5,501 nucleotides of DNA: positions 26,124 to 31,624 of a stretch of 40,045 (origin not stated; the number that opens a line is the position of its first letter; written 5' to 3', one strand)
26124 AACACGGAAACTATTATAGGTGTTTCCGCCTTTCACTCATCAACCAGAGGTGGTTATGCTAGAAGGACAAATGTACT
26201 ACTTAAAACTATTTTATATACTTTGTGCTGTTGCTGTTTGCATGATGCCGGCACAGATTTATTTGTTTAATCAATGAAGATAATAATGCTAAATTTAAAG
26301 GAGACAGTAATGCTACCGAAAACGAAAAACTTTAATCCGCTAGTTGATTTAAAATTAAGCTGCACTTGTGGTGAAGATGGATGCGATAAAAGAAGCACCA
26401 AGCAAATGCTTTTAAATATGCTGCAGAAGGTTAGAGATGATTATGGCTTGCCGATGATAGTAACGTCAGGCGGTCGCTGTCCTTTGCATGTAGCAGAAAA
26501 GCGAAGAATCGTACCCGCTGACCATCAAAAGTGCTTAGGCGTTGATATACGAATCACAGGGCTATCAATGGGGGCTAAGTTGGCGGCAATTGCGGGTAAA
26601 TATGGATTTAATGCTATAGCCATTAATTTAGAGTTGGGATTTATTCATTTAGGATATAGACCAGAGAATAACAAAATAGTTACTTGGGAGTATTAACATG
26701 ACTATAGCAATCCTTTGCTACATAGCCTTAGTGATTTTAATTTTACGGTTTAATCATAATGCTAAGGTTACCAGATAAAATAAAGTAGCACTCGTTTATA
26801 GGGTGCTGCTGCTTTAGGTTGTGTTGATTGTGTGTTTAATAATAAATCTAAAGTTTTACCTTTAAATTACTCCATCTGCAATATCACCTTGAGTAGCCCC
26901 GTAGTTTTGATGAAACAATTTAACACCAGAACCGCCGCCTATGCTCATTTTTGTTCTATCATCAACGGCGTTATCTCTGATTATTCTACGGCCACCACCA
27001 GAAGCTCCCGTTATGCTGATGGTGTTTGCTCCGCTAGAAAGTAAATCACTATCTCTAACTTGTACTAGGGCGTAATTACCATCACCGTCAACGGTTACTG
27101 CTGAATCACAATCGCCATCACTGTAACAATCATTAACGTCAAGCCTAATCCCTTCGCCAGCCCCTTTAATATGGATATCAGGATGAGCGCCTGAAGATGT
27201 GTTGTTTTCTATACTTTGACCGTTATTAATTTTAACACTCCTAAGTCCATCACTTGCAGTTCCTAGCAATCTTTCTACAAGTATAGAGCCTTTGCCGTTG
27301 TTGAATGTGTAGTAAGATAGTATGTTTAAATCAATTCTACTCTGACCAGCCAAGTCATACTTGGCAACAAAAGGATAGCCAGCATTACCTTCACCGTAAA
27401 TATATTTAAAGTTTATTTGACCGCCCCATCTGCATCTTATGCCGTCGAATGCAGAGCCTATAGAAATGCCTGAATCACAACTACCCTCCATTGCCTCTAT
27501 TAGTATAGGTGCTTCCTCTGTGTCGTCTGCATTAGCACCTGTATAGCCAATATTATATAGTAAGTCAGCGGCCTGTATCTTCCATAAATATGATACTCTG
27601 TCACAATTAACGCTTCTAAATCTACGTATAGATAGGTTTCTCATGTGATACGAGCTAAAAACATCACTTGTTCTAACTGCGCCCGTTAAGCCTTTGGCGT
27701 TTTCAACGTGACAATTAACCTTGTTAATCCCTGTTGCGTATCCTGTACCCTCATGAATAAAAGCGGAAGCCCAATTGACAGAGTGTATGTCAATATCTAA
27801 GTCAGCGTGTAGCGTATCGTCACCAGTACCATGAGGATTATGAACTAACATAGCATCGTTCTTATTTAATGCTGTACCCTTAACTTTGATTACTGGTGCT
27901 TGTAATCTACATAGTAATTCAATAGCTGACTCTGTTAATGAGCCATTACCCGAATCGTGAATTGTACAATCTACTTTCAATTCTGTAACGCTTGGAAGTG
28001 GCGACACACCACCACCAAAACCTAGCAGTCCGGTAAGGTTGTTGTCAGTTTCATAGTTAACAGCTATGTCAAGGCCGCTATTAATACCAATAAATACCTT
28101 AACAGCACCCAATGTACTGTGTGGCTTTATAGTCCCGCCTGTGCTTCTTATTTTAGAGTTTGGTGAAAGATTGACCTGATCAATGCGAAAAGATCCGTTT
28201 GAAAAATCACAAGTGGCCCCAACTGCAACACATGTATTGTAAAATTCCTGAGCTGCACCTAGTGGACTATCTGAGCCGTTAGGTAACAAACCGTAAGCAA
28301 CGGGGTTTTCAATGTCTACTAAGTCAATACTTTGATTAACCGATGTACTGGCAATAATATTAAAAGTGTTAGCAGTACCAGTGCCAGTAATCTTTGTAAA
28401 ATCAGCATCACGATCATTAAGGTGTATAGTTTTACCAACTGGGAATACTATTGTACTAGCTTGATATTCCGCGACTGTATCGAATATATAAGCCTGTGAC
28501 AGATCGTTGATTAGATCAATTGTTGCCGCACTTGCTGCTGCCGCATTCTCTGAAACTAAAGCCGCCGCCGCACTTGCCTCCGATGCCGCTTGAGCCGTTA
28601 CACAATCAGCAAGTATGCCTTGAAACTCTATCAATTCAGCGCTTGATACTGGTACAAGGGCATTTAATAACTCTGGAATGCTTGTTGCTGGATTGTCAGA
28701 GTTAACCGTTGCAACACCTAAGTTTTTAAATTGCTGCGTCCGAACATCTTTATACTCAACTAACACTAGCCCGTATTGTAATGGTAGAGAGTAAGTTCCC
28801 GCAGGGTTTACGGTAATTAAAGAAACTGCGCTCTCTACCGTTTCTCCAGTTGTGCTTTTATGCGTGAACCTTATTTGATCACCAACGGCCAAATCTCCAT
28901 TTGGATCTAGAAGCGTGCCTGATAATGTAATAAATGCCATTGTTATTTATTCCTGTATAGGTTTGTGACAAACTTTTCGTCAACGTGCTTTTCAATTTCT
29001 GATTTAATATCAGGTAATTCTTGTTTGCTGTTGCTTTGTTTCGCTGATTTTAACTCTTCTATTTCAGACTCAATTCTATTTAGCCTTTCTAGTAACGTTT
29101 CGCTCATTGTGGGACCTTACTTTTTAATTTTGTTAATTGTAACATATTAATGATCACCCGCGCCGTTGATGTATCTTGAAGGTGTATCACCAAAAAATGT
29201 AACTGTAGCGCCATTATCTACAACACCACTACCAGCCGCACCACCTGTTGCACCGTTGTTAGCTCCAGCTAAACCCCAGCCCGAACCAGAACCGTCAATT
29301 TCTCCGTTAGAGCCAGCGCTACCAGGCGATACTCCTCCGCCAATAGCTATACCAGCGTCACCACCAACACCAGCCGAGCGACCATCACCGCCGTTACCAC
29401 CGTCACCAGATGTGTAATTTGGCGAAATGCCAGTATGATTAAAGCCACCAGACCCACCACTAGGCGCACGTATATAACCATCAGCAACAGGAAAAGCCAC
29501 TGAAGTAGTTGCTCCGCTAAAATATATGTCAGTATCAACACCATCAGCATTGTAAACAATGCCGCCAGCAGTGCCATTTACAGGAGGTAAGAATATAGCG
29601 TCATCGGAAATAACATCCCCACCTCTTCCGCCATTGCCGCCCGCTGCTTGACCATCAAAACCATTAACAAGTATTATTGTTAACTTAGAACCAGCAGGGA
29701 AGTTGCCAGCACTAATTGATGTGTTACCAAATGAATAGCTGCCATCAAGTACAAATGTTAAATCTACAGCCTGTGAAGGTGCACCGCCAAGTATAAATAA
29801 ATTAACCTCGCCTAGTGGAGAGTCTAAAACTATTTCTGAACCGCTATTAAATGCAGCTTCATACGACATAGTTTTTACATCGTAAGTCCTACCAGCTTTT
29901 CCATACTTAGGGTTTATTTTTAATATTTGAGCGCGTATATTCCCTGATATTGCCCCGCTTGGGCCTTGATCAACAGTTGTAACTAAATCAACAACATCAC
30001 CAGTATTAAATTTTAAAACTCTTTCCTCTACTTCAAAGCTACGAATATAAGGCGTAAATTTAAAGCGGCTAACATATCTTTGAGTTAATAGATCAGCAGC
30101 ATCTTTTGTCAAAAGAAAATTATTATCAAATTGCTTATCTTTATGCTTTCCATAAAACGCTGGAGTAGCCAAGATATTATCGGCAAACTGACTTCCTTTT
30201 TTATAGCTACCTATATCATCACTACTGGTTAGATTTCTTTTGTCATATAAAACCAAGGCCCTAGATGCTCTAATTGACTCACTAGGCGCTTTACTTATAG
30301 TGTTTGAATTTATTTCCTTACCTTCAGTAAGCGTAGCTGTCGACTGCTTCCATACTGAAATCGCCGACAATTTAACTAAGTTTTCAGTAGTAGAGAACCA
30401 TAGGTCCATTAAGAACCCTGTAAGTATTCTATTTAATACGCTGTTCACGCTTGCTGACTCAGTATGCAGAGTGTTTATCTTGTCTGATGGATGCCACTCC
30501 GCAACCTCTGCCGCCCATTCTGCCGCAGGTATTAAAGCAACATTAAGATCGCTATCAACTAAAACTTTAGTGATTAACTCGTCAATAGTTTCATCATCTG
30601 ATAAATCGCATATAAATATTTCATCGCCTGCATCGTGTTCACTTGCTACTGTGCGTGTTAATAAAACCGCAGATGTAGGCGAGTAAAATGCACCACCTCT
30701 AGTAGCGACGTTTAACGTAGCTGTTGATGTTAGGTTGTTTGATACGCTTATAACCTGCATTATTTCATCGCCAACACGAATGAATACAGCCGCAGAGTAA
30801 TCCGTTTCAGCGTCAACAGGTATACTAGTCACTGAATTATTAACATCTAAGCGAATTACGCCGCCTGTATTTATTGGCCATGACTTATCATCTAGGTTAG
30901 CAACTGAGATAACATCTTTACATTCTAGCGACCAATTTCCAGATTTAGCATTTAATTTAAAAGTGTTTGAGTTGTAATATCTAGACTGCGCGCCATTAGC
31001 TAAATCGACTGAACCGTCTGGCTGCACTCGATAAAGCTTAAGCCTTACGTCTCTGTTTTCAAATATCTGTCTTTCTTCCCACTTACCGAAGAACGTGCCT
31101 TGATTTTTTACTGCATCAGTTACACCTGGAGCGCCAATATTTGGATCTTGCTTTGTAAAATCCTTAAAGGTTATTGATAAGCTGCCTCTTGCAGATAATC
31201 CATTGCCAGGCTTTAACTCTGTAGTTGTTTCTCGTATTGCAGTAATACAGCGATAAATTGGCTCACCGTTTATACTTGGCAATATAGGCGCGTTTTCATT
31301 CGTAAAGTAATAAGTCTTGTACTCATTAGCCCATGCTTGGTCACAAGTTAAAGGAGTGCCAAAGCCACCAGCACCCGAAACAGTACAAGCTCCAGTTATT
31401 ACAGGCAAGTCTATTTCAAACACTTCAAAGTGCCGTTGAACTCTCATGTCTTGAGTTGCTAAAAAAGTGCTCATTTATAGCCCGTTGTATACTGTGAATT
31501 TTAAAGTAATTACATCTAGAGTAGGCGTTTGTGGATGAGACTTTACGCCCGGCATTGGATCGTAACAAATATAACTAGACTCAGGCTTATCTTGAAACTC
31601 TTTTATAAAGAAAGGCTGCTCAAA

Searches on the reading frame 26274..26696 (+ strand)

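Call 31: search_protein_families(library=phrogs, proteins=[window:26274-26696:+], max_evalue=0.001)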
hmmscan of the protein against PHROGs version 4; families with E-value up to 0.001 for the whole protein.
window:26274-26696:+ (140 aa): 1 family
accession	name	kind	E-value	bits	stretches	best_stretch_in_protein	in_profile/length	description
phrog_894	-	lysis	1.6e-17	64.6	1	7-138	37-173/389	endolysin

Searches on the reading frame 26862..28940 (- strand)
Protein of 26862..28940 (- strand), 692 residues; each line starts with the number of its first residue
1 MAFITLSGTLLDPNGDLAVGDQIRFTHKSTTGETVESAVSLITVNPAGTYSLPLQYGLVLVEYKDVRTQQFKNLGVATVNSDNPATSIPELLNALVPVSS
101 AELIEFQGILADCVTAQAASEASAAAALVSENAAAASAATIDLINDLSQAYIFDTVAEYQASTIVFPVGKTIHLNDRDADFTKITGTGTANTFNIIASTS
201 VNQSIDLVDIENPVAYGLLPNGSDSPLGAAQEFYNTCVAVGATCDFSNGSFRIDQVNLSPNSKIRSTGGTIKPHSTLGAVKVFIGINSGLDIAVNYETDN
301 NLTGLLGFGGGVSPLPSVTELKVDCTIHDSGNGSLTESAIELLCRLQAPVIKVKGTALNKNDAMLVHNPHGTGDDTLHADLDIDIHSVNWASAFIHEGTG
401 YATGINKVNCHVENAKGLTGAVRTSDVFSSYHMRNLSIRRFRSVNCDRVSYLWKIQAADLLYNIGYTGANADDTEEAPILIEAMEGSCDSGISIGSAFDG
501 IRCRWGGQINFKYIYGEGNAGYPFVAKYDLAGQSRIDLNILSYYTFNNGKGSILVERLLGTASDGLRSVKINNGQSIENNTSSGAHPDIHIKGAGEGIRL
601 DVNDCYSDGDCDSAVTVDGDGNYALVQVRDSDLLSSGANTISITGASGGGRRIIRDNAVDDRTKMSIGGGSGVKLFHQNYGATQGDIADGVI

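Call 31: search_protein_families(library=phrogs, proteins=[window:26862-28940:-], max_evalue=0.001)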
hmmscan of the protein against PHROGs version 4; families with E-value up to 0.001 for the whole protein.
window:26862-28940:- (692 aa): 2 families
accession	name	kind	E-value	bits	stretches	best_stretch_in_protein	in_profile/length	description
phrog_2636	-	tail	2.9e-07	30.9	1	4-144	3-137/568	tail fiber protein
phrog_3279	-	tail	0.00056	20.5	1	5-139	4-139/396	tail fiber protein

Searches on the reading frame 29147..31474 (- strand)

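Call 31: search_protein_families(library=phrogs, proteins=[window:29147-31474:-], max_evalue=0.001)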
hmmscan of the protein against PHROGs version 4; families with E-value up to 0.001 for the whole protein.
window:29147-31474:- (775 aa): 1 family
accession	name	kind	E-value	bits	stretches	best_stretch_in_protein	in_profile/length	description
phrog_11439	-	tail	1.2e-45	157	1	66-764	66-766/775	tail fiber protein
